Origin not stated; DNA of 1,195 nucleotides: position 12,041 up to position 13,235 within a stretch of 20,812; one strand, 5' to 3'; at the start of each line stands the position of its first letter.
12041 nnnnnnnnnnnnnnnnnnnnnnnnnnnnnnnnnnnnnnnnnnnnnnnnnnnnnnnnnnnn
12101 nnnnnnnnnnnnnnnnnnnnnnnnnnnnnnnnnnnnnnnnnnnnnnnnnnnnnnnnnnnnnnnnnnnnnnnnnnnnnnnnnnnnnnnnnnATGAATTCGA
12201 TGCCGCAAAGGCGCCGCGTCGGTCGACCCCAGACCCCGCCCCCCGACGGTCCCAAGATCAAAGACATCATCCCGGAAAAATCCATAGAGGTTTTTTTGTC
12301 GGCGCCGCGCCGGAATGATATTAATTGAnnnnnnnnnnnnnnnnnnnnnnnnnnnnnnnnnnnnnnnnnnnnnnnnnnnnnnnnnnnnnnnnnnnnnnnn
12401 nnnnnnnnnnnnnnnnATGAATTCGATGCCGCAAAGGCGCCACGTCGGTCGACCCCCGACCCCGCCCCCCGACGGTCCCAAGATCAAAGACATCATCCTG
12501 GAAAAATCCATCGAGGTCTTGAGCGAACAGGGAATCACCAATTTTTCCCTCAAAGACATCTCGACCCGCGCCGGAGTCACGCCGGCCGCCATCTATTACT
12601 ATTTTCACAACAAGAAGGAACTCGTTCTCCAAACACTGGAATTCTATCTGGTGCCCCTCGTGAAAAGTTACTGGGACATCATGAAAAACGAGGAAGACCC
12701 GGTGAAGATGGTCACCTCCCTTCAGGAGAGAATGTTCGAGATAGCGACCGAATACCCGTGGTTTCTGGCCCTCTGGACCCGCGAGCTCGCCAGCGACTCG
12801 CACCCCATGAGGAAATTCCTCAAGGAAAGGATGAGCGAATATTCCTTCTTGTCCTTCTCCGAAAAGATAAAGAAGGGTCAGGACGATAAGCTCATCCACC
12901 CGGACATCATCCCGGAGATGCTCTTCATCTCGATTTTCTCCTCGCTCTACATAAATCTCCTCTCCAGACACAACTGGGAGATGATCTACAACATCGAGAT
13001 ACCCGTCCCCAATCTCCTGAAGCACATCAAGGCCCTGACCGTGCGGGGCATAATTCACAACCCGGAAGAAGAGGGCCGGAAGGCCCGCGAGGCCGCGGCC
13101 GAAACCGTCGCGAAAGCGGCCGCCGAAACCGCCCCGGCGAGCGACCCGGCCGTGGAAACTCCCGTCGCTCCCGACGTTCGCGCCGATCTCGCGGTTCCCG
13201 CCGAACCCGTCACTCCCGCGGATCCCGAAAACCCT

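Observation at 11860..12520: Tandemly duplicated tetR promoter-operator-5'CDS cassette with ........-containing direct-repeat operators, present in 2 copies plus 1 degenerate copy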

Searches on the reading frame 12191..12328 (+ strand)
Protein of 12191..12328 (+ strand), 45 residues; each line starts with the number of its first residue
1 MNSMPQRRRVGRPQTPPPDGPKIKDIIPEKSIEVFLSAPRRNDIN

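Call 34: list_cluster_members(proteins=[P0001, L002:3339-3998:+, window:12191-12328:+])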
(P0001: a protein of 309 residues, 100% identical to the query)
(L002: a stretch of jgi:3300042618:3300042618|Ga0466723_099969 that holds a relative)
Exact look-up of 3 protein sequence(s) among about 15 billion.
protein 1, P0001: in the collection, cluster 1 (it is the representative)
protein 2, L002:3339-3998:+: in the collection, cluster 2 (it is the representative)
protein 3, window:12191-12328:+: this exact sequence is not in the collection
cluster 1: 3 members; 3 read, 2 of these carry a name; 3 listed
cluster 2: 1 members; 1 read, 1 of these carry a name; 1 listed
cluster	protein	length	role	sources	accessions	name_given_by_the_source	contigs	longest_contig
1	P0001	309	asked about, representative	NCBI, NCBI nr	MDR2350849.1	MAG: TetR family transcriptional regulator [Deltaproteobacteria bacterium] | TetR family transcriptional regulator [Deltaproteobacteria bacterium]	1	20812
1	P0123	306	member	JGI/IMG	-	AcrR family transcriptional regulator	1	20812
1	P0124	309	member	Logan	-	-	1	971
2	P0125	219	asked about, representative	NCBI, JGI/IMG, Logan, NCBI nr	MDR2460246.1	MAG: TetR/AcrR family transcriptional regulator [Deltaproteobacteria bacterium] | AcrR family transcriptional regulator | TetR/AcrR family transcriptional regulator [Deltaproteobacteria bacterium]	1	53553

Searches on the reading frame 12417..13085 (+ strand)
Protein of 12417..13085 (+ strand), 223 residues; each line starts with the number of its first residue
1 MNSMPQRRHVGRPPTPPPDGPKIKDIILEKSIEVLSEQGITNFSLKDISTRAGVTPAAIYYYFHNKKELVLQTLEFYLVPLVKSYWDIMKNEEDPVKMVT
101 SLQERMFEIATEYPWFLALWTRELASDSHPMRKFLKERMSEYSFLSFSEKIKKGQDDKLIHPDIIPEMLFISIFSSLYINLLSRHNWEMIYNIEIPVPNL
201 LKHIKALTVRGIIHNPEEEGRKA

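Call 42: find_related_loci(query=A4, collection=genome_contigs, flank=3000)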
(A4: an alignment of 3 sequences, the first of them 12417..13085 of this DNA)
Query A4 (223 aa) in genome_contigs; peptide patterns used: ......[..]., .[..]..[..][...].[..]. (x = any residue, [..] = any of these).
84 stretches matched a pattern; 11 encode a relative of the query (tblastn E <= 1e-3); 11 distinct loci.
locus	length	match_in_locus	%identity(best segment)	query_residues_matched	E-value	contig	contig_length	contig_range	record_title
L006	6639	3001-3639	50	1-213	2e-65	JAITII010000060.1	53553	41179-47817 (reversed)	MAG: Deltaproteobacteria bacterium isolate Pcl387_bin105 k119_545669, whole genome shotgun sequence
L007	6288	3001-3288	34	6-97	5e-11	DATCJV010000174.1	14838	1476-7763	MAG TPA_asm: Bacillota bacterium isolate SMAG_U7079 k141_40047, whole genome shotgun sequence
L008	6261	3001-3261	34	26-112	3e-10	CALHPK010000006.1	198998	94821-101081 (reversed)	MAG: uncultured bacterium isolate S1_Bin_METABAT__180_1 genome assembly, contig: c_000000644364, whole genome shotgun se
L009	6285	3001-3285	31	10-102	4e-8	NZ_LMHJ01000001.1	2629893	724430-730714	Nocardioides sp. Root682 contig_1, whole genome shotgun sequence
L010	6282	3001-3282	31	19-114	3e-9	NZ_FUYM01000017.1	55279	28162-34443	Rhizorhabdus histidinilytica strain UM2, whole genome shotgun sequence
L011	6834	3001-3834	33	8-74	2e-8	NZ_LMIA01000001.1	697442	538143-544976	Nocardioides sp. Root190 contig_1, whole genome shotgun sequence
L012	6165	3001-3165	39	19-75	3e-8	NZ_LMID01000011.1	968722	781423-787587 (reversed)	Sphingomonas sp. Root720 contig_3, whole genome shotgun sequence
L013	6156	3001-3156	38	27-78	4e-8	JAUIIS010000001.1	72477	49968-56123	MAG: Acidimicrobiia bacterium isolate Co_bin.273 NODE_3013_length_72477_cov_1.166040, whole genome shotgun sequence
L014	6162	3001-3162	30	23-76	7e-8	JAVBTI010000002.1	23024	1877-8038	MAG: Deferribacterales bacterium isolate EPI_MAG_00246 c_000009043320, whole genome shotgun sequence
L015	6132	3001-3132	39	27-70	1e-6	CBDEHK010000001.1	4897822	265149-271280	MAG: Alphaproteobacteria bacterium isolate b8b7b69a-d3a0-4c11-b006-0a04b1716f3a genome assembly, contig: contig_1, whole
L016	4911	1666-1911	30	13-91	9e-8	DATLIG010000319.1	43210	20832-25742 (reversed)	MAG TPA_asm: Nocardioides sp. isolate SMAG_U13661 k141_3149638, whole genome shotgun sequence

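Call 43: find_related_loci(query=A4, collection=metagenome_contigs, flank=3000)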
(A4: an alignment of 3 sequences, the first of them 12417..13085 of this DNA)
Query A4 (223 aa) in metagenome_contigs; peptide patterns used: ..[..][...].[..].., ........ (x = any residue, [..] = any of these).
600 stretches matched a pattern (row limit reached: there are more); 2 encode a relative of the query (tblastn E <= 1e-3); 2 distinct loci.
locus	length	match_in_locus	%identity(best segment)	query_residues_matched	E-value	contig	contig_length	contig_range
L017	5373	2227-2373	45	27-75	2e-10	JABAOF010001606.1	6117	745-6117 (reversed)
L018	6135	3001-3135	36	27-71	7e-8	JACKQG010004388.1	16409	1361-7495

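Call 44: find_homologous_proteins(query=A4, max_evalue=0.00001)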
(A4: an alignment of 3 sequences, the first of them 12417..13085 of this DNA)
Query A4 (3 sequences) (223 aa, profile of the alignment): 10 proteins with E <= 0.00001 among 2224 candidates.
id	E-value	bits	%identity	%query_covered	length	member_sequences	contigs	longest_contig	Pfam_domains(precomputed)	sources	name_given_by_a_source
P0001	1.1e-119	416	100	100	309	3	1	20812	PF00440.30,PF17938.7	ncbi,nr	ncbi:MAG: TetR family transcriptional regulator [Deltaproteobacteria bacterium]|nr:TetR family trans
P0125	5.5e-116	404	50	96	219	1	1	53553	PF00440.30,PF17938.7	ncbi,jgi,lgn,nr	ncbi:MAG: TetR/AcrR family transcriptional regulator [Deltaproteobacteria bacterium]|jgi:AcrR family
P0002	8.0e-116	403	51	98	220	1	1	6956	PF00440.30,PF17938.7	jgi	jgi:AcrR family transcriptional regulator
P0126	4.2e-87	309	53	87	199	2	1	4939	PF00440.30,PF17938.7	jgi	jgi:AcrR family transcriptional regulator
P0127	3.1e-84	300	56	100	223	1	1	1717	PF00440.30,PF17938.7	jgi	jgi:AcrR family transcriptional regulator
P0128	4.2e-75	270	48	87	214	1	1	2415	PF00440.30,PF17938.7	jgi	jgi:AcrR family transcriptional regulator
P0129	2.7e-64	235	47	83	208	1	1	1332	PF00440.30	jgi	jgi:AcrR family transcriptional regulator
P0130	5.1e-21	93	27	94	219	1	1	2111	PF00440.30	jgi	-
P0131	3.1e-17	81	24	91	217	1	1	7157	PF00440.30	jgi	jgi:AcrR family transcriptional regulator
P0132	1.7e-10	59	23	83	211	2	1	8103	PF00440.30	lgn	-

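Call 45: find_encoding_contigs(protein=P0126, flank=5000, max_places=2)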
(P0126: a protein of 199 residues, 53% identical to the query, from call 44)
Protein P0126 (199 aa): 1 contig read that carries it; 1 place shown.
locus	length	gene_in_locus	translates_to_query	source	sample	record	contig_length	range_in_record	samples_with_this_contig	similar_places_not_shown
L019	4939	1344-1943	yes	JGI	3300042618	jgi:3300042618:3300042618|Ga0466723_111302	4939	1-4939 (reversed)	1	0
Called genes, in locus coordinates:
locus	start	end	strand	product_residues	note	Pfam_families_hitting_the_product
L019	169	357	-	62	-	-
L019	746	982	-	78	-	-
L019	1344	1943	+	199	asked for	PF00440:TetR_N, PF17938:TetR_C_29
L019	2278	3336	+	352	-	PF25917:BSH_RND (weak), PF25973:BSH_CzcB (weak), PF25885:HH_EMRA, PF25963:Beta-barrel_AAEA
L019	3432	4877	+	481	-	PF07690:MFS_1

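Call 46: find_encoding_contigs(protein=P0127, flank=5000, max_places=2)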
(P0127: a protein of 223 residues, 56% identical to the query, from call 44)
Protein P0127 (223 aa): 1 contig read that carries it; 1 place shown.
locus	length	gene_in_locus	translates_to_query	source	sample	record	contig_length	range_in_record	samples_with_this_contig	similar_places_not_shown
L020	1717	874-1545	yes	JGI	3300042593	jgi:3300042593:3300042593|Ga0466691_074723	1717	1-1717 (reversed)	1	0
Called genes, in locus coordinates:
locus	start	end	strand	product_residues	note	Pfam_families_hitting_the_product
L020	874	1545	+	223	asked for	PF00440:TetR_N, PF17938:TetR_C_29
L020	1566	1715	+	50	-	?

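Call 47: find_encoding_contigs(protein=P0128, flank=5000, max_places=2)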
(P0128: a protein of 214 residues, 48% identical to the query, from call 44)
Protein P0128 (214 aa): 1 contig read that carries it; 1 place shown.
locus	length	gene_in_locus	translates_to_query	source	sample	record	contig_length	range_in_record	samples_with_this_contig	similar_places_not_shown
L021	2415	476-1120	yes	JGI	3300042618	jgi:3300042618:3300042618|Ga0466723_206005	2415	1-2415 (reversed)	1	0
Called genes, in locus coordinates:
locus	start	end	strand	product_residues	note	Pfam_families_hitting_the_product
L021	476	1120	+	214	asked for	PF00440:TetR_N, PF17938:TetR_C_29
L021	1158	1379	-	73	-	-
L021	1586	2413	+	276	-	?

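Call 48: find_encoding_contigs(protein=P0129, flank=5000, max_places=2)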
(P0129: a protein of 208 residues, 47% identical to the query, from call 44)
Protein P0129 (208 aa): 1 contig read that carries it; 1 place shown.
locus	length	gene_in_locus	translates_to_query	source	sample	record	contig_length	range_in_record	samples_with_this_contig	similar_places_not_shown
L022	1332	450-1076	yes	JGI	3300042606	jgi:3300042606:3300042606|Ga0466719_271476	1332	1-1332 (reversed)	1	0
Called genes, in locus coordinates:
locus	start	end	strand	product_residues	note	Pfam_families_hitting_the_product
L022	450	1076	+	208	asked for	PF00440:TetR_N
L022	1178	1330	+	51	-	?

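Call 58: search_solved_structures(query=A4, max_evalue=0.001)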
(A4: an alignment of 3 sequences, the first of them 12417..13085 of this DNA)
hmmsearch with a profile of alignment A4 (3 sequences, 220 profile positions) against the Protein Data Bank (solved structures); distinct sequences matched with E-value up to 0.001: 98 (the best 60 are shown).
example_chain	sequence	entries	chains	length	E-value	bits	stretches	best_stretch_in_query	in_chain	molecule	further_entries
3s5r_A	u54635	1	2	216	1.1e-23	87.2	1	24-216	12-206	Transcriptional regulator TetR family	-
4w97_A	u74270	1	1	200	4e-10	42.9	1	26-179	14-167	HTH-type transcriptional repressor KstR2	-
4w1u_A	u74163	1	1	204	4.2e-10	42.8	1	26-179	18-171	HTH-type transcriptional repressor KstR2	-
3vuq_A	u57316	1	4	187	2.1e-09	40.5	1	23-166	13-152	Transcriptional regulator (TetR/AcrR family)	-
7xxs_A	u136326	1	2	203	2.9e-09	40.1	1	21-191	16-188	Hemagglutinin/protease regulatory protein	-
2pbx_A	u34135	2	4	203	3.3e-09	39.9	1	21-190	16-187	Hemagglutinin/protease regulatory protein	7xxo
2qtq_A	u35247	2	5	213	4e-09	39.6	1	19-212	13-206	Transcriptional regulator, TetR family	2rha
6d7r_A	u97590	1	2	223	4.3e-09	39.5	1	21-190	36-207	Hemagglutinin/protease regulatory protein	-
6azh_A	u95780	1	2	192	5.5e-09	39.2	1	21-213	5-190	TetR family transcriptional regulator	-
9jrw_B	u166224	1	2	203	8.5e-09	38.6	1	21-191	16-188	LuxR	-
7xy0_A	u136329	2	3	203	8.9e-09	38.5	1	21-147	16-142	Hemagglutinin/protease regulatory protein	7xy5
7xxn_A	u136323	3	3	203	2.3e-08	37.2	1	21-149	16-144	Hemagglutinin/protease regulatory protein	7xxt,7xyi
7y4j_A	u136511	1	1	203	2.5e-08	37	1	21-147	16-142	Hemagglutinin/protease regulatory protein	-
6waf_A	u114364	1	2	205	2.8e-08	36.9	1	21-179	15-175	LuxR family transcriptional regulator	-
8w39_B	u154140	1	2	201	2.9e-08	36.8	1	21-179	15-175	SmcR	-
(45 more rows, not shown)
